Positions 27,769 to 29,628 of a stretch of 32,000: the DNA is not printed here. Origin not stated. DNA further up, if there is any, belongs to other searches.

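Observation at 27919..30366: Orphan 815-aa protein: intact CHAT (caspase-like) protease domain fused to an unrecognisable ~480-aa N-terminal region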

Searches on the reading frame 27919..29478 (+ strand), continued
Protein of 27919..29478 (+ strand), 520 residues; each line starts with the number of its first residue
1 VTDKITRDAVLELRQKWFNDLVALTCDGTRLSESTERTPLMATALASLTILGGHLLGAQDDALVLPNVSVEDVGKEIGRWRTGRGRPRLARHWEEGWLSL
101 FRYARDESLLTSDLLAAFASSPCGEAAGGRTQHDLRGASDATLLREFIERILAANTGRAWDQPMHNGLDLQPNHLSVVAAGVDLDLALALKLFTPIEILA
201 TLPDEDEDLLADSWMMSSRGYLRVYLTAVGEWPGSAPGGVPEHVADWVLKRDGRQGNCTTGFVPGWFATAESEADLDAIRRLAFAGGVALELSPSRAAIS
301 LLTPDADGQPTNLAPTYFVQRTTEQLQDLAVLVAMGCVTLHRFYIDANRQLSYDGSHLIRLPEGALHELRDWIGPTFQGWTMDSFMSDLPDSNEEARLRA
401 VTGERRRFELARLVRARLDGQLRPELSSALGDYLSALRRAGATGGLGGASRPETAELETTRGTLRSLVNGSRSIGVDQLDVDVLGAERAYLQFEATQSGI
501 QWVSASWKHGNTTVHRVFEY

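Call 55: predict_structure(alignment_id=A2)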
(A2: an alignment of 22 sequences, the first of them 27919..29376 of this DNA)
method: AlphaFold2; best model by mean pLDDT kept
length: 486 residues; sequences in the alignment: 22
mean_pLDDT: 84.5   pTM: 0.78
mean pLDDT of the five models: 84.5, 83.2, 82.8, 82.6, 81.2
residues with pLDDT >= 90: 251; 70-90: 170; 50-70: 45; < 50: 20
segments of 3 or more residues with pLDDT < 50: 393-395, 445-448, 473-481, 484-486
pLDDT, mean of each block of 10 residues (from residue 1): 81 96 87 69 96 94 93 93 92 95 93 94 89 70 94 88 83 93 95 94 92 90 79 84 87 86 94 92 90 91 88 85 90 96 91 94 95 84 67 52 59 80 85 85 58 77 74 44 46
secondary structure, 60 per line:
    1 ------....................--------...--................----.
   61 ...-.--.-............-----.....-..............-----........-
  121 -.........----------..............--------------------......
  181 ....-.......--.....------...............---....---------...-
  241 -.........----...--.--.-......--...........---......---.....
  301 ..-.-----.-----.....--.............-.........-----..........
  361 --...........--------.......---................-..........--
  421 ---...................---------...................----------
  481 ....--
elements in order: H7-26 H40-55 H60-63 H70-81 H87-91 H93-106 H112-119 H122-130 H141-154 H175-184 H186-192 H195-199 H206-220 H224-227 H242-250 E255-257 E265-270 H273-283 E287-292 E296-302 E316-320 H323-335 E337-345 E351-360 H363-373 H382-388 H392-407 H409-418 H424-442 H452-470 H481-484

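Call 58: fold_search(model_id=the predicted structure, library=pdb)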
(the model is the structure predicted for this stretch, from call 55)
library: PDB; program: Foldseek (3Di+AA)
matches with E <= 10: 285; with E <= 0.001: 0
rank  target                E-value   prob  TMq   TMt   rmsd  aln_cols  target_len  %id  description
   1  7mwr_B                4.6e-01  0.07  0.11  0.16  19.5       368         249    9  Structure of De Novo designed beta sheet heterodimer LHD101A53/B4 (released 2022-01-19)
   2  1ek9_A                7.6e-01  0.04  0.08  0.09  41.2       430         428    9  2.1A X-RAY STRUCTURE OF TOLC: AN INTEGRAL OUTER MEMBRANE PROTEIN AND EFFLUX PUMP COMPONENT FROM ESCHERICHIA COLI (released 2000-06-28)
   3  5bun_A                7.6e-01  0.03  0.07  0.08  39.1       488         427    9  Crystal structure of an antigenic outer membrane protein ST50 from Salmonella Typhi (released 2015-12-23)
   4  8vb4_A                8.4e-01  0.06  0.07  0.07  31.1       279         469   12  C12 portal and adaptor complex of the mature bacteriophage PhiM1 particle (released 2024-10-23)
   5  7kru_A                8.8e-01  0.13  0.08  0.07  21.4       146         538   12  Stimulating state of a truncated Hsp70 DnaK fused with a substrate peptide (released 2021-09-15)
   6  6zyj_A                9.6e-01  0.02  0.06  0.07  21.6       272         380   10  Crystal structure of Hsc70 ATPase domain in complex with ADP and calcium (released 2020-12-16)
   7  9grx_J                1.0e+00  0.11  0.08  0.18  11.6        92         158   12  NDH-PSI-LHCI supercomplex from S. oleracea (released 2025-02-12)
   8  3sm4_A                1.0e+00  0.08  0.07  0.14  14.2       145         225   14  Crystal Structure of the K131A Mutant of Lambda Exonuclease in Complex with a 5'-Phosphorylated 14-mer/12-mer Duplex a (released 2011-07-20)
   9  3h4l_B                1.0e+00  0.06  0.06  0.08  16.0       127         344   13  Crystal Structure of N terminal domain of a DNA repair protein (released 2010-03-02)
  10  6uk5_A                1.1e+00  0.02  0.04  0.07  18.6        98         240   17  Structure of SAM bound CalS10, an amino pentose methyltransferase from Micromonospora echinaspora involved in calichea (released 2020-10-07)
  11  2xmn_A                1.1e+00  0.02  0.07  0.08  42.5       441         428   10  High resolution snapshots of defined TolC open states present an iris- like movement of periplasmic entrance helices (released 2011-01-26)
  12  3a8y_A                1.2e+00  0.08  0.06  0.08  20.3       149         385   12  Crystal structure of the complex between the BAG5 BD5 and Hsp70 NBD (released 2010-03-31)
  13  6zyi                  1.3e+00  0.03  0.07  0.08  20.3       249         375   10  Crystal structure of HSP70 ATPase domain in complex with ADP and calcium (released 2020-12-16)
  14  1yc9                  1.3e+00  0.03  0.09  0.10  39.4       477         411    9  The crystal structure of the outer membrane protein VceC from the bacterial pathogen Vibrio cholerae at 1.8 resolution (released 2005-03-01)
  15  3slp_A                1.3e+00  0.04  0.07  0.14  18.8       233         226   12  Crystal Structure of Lambda Exonuclease in Complex with a 12 BP Symmetric DNA Duplex (released 2011-07-20)
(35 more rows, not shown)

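Call 63: fold_search(model_id=the predicted structure, library=viral)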
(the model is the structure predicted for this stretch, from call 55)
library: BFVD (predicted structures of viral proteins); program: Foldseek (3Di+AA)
matches with E <= 10: 618; with E <= 0.001: 0
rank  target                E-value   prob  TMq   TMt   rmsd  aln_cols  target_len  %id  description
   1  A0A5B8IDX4            2.2e-01  0.35  0.08  0.19  12.8       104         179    5  RING-type domain-containing protein [Mimiviridae sp. ChoanoV1]
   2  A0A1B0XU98            2.5e-01  0.10  0.09  0.12  18.4       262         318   14  (no name in the UniProt tables at hand)
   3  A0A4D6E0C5            3.5e-01  0.63  0.14  0.37   7.0       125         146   12  (no name in the UniProt tables at hand)
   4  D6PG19                3.5e-01  0.11  0.08  0.12  18.4       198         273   11  (no name in the UniProt tables at hand)
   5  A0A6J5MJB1            3.6e-01  0.14  0.08  0.19  18.0       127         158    9  Uncharacterized protein [uncultured Caudovirales phage]
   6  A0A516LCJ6            4.4e-01  0.08  0.14  0.07  17.6       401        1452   11  (no name in the UniProt tables at hand)
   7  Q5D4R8                5.0e-01  0.06  0.07  0.08  19.6       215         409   10  uL24 [anatid alphaherpesvirus 1]
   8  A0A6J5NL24            6.4e-01  0.25  0.08  0.07   4.7        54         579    9  SSL2 DNA or RNA helicases of superfamily II [uncultured Caudovirales phage]
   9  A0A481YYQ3            6.4e-01  0.06  0.08  0.10  12.7       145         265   12  Uncharacterized protein [Mimivirus LCMiAC01]
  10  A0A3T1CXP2            6.7e-01  0.20  0.09  0.15  10.0       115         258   13  Uncharacterized protein [Acanthamoeba castellanii medusavirus J1]
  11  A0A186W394            8.1e-01  0.47  0.09  0.31   4.7        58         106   16  Proliferating cell nuclear antigen (Fragment) [Common midwife toad virus]
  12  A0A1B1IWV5            8.1e-01  0.08  0.09  0.11  11.8       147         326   10  (no name in the UniProt tables at hand)
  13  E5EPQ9                9.3e-01  0.11  0.08  0.19  14.9       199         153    8  Uncharacterized protein [Acinetobacter phage Acj9]
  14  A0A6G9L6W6            9.3e-01  0.04  0.10  0.10  17.9       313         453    9  YqaJ-domain containing exonuclease [Bacillus phage vB_BcM_Sam46]
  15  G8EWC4                9.3e-01  0.03  0.10  0.12  22.0       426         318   11  (no name in the UniProt tables at hand)
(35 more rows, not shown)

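Call 64: search_protein_families(library=pfam, proteins=[P0013, P0019, P0026, P0027, P0029, P0030, P0033, P0034, P0023], max_evalue=0.01)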
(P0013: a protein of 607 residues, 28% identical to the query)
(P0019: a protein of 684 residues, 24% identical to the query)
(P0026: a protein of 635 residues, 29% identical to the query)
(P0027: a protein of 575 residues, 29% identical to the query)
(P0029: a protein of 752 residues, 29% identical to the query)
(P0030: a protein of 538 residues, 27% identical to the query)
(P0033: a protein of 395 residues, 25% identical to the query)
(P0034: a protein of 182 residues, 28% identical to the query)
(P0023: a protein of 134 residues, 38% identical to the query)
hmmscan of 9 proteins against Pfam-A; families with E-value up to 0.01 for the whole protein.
P0013 (607 aa): 0 families

P0019 (684 aa): 1 family
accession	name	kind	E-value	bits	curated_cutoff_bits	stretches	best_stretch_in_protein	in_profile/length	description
PF12770.12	CHAT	-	8.7e-13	48.8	24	1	473-640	82-271/289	CHAT domain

P0026 (635 aa): 1 family
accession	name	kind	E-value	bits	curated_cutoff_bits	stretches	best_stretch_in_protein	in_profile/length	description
PF12770.12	CHAT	-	2.1e-18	67.2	24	1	371-590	20-269/289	CHAT domain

P0027 (575 aa): 1 family
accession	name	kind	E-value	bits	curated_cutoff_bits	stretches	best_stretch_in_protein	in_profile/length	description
PF12770.12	CHAT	-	3.9e-19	69.6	24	1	379-529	127-271/289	CHAT domain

P0029 (752 aa): 1 family
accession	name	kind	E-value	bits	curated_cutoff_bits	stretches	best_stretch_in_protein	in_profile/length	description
PF12770.12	CHAT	-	1.4e-13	51.4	24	1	539-705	73-263/289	CHAT domain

P0030 (538 aa): 0 families

P0033 (395 aa): 0 families

P0034 (182 aa): 0 families

P0023 (134 aa): 0 families

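Call 65: list_cluster_members(proteins=[P0013, P0019, P0024, P0025, P0028, P0029, P0030, P0031, P0032, P0033])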
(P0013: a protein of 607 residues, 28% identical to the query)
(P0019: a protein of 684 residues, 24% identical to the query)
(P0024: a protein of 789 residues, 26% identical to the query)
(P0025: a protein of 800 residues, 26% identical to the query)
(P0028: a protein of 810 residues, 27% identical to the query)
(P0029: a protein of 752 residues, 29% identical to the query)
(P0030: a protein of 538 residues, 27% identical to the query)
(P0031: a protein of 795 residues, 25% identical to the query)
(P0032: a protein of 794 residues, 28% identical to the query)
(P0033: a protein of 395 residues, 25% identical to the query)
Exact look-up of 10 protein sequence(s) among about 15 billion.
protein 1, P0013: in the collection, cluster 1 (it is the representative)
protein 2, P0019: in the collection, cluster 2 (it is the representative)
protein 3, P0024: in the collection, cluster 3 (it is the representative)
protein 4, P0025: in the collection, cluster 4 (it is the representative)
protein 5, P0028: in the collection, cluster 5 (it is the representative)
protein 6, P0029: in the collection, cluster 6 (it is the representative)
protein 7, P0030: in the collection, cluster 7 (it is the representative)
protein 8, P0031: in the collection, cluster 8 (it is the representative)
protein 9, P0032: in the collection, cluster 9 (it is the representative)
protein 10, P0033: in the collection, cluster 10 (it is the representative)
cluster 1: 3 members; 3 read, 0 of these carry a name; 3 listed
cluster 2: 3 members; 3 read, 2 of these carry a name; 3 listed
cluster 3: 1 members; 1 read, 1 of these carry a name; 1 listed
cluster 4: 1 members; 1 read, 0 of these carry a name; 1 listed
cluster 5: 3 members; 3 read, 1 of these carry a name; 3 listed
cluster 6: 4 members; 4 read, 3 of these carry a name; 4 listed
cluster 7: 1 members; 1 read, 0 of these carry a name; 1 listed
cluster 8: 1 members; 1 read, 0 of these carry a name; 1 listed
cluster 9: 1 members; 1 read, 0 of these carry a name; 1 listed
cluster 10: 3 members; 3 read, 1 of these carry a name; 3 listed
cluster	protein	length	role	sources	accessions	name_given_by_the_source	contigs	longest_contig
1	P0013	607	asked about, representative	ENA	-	-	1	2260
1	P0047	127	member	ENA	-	-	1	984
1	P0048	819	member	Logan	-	-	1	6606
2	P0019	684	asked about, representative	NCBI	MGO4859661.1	CHAT domain-containing protein [Arthrobacter sp. 2MCAF14]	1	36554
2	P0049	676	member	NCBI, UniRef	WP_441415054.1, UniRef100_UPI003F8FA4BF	CHAT domain-containing protein [Arthrobacter sp. 2MCAF14] | CHAT domain-containing protein n=1 Tax=Arthrobacter sp. 2MCAF14 TaxID=3232982 ...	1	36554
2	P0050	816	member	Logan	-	-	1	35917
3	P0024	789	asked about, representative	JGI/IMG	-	hypothetical protein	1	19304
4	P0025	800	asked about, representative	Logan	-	-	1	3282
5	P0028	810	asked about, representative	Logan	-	-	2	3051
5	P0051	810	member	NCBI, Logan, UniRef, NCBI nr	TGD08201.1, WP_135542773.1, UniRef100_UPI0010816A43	CHAT domain-containing protein [Brevibacterium sp. S111] | CHAT domain-containing protein n=1 Tax=Brevibacterium sp. S111 TaxID=2483795 ...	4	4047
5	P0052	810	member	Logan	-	-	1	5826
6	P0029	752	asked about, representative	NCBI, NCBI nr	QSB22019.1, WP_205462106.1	CHAT domain-containing protein [Curtobacterium sp. 24E2]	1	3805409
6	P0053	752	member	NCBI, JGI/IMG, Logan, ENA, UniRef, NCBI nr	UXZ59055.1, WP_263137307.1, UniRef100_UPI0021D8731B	CHAT domain-containing protein [Curtobacterium sp. Arg-1] | CHAT domain-containing protein n=1 Tax=Curtobacterium sp. Arg-1 TaxID=2935040 ...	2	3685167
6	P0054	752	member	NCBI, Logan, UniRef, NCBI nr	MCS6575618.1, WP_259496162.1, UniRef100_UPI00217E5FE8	CHAT domain-containing protein [Curtobacterium flaccumfaciens pv. flaccumfaciens] | CHAT domain-containing protein n=1 Tax=Curtobacterium poinsettiae TaxID=159612 ... | CHAT domain-containing protein [Curtobacterium flaccumfaciens]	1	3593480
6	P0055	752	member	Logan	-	-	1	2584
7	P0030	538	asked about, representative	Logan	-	-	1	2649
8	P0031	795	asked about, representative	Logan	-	-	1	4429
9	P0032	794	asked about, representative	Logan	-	-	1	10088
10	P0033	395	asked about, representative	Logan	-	-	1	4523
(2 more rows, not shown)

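Call 68: find_related_loci(query=A3, collection=genome_contigs, flank=10000)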
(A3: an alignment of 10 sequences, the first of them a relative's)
Query A3 (814 aa) in genome_contigs; peptide patterns used: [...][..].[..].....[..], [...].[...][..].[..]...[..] (x = any residue, [..] = any of these).
213 stretches matched a pattern; 8 encode a relative of the query (tblastn E <= 1e-3); 8 distinct loci.
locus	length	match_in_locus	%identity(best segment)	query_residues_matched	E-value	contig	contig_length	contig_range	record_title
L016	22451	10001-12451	46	1-814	0e+0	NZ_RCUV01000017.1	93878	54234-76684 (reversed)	Mycetocola manganoxydans strain CCTCC AB209002 Scaffold11_3, whole genome shotgun sequence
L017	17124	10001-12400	42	5-814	0e+0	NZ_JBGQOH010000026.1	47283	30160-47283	Cryobacterium sp. W22_MBD10_FK3 NODE_26_length_47283_cov_147.010147, whole genome shotgun sequence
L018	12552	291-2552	31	39-814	2e-81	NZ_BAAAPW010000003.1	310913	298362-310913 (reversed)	Agromyces tropicus strain JCM 15672 sequence03, whole genome shotgun sequence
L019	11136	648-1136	30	599-752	1e-6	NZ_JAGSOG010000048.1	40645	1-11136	Actinospica durhamensis strain CSCA 57 NODE_48_length_40645_cov_31.6491, whole genome shotgun sequence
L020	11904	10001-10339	30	645-763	2e-6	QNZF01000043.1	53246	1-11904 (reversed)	MAG: Persephonella sp. isolate MAG 67 Ga0232637_10000011, whole genome shotgun sequence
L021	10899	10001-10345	31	634-753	5e-6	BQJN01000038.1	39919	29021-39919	MAG: Xanthomonadaceae bacterium DHS20C11 DNA, sequence038, whole genome shotgun sequence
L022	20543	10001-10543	28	585-755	4e-6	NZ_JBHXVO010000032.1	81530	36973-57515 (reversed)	Nocardia sp. NPDC127526 NPDC127526_T48_G10.ctg-0032, whole genome shotgun sequence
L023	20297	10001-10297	34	646-749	7e-5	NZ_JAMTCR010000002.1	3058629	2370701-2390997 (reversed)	Actinokineospora globicatena strain DSM 44256 LV79DRAFT_scaffold00001.1, whole genome shotgun sequence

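Call 71: search_protein_families(library=pfam, proteins=[L017:384-2267:-, L017:2408-2896:-, L017:3989-7504:+, L017:7802-8938:-, L017:8938-9522:-, L017:13202-14254:+, L017:14540-15253:-, L017:15388-16182:+, L017:16182-16898:+, L017:12556-12993:-], max_evalue=0.001)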
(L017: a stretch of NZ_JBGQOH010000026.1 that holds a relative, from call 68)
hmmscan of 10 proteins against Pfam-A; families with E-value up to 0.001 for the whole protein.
L017:384-2267:- (628 aa): 0 families

L017:2408-2896:- (163 aa): 0 families

L017:3989-7504:+ (1172 aa): 6 families
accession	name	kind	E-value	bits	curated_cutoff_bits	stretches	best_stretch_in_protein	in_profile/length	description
PF08751.17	TrwC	-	2.7e-88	296.7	25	1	17-353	1-285/286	TrwC relaxase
PF13604.12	AAA_30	-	1.9e-59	201.1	27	1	517-707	2-190/191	AAA domain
PF13245.12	AAA_19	-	4.5e-12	46.7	25.1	1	532-649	10-132/134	AAA domain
PF22232.2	TraI_hel_assoc_N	-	6.9e-07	30.3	27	1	554-641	13-99/99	TraI helicase-associated ssDNA bd, N-terminal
PF01443.25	Viral_helicase1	-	9.1e-05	22.8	21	0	540-648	5-99/228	Viral superfamily 1 RNA helicase core domain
PF13401.12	AAA_22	-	0.0001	23.1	27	1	535-646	7-126/130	AAA domain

L017:7802-8938:- (379 aa): 0 families

L017:8938-9522:- (195 aa): 1 family
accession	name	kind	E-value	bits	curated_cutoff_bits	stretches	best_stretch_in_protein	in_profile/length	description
PF14280.11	DUF4365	-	1.5e-06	28.7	24.3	1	45-180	2-136/139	Domain of unknown function (DUF4365)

L017:13202-14254:+ (351 aa): 1 family
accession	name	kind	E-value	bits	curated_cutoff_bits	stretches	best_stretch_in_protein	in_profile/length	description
PF19952.5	DUF6414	-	4.1e-08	33.7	25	1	31-281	5-222/283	Domain of unknown function (DUF6414)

L017:14540-15253:- (238 aa): 1 family
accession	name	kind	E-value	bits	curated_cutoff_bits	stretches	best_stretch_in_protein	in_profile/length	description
PF01872.23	RibD_C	-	1.2e-10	42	24.1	1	55-227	5-196/197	RibD C-terminal domain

L017:15388-16182:+ (265 aa): 0 families

L017:16182-16898:+ (239 aa): 1 family
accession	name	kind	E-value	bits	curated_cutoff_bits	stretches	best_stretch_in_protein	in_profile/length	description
PF14022.11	DUF4238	-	7.9e-09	35.8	27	1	7-104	3-109/281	Protein of unknown function (DUF4238)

L017:12556-12993:- (146 aa): 0 families

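Call 72: search_protein_families(library=pfam, proteins=[L018:2804-6664:-, L018:6649-7065:-, L018:7108-8004:-, L018:8278-9294:-, L018:9294-11600:-, L018:11590-12051:+], max_evalue=0.001)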
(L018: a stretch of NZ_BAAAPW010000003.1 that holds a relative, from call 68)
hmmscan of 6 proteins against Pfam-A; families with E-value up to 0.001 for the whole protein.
L018:2804-6664:- (1287 aa): 0 families

L018:6649-7065:- (139 aa): 0 families

L018:7108-8004:- (299 aa): 0 families

L018:8278-9294:- (339 aa): 1 family
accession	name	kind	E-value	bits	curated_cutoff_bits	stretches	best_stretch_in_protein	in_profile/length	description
PF00268.27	Ribonuc_red_sm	-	5.9e-95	318.3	33.6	1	28-300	1-281/281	Ribonucleotide reductase, small chain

L018:9294-11600:- (769 aa): 0 families

L018:11590-12051:+ (154 aa): 0 families
